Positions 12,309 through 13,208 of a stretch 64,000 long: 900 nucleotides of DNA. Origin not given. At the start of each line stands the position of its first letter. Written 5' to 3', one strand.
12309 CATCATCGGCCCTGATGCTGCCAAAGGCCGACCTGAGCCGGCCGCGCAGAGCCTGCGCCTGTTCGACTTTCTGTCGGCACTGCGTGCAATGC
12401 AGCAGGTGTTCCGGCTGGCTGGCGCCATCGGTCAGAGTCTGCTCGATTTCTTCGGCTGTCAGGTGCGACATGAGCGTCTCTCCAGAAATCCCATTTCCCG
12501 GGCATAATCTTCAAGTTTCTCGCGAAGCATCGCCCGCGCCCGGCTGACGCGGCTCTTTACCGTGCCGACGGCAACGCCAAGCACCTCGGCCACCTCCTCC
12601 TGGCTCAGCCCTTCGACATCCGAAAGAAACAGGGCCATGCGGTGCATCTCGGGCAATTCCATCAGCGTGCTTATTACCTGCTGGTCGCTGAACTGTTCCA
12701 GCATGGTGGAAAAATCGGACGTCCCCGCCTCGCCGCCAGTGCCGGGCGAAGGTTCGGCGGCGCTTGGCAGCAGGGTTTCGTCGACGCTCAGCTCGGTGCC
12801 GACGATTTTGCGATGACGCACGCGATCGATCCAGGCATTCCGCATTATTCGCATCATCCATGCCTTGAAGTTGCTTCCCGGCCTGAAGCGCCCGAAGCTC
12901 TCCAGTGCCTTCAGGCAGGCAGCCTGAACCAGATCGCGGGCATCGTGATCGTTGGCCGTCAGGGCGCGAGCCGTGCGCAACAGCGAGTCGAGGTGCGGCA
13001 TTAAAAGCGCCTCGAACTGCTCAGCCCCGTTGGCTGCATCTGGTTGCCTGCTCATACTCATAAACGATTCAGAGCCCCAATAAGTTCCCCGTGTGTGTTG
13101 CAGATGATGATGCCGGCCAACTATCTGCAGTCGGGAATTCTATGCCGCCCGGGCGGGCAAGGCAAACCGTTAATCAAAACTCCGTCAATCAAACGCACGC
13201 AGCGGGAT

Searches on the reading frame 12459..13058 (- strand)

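Call 61: search_protein_families(library=pfam, proteins=[window:12459-13058:-], max_evalue=0.00001)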
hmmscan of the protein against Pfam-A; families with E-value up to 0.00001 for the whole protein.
window:12459-13058:- (199 aa): 6 families
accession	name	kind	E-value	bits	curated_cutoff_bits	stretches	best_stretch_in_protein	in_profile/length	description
PF04542.20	Sigma70_r2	-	2.5e-17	62.9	24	1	20-84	3-69/71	Sigma-70 region 2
PF08281.18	Sigma70_r4_2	-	4.9e-16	58.5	25.7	1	126-178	2-54/54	Sigma-70, region 4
PF04545.22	Sigma70_r4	-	2.1e-10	40.4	24.1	1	132-180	2-50/50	Sigma-70, region 4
PF22029.2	PhyR_sigma2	-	2.6e-07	31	27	1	20-72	2-54/55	Sigma2 domain of PhyR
PF22233.2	PhyR_sigma-like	-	4.9e-06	26.7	27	0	134-175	3-44/50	Response regulator PhyR, sigma-like domain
PF07638.17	Sigma70_ECF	-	9.3e-06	26.1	21.1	0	20-183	24-184/185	ECF sigma factor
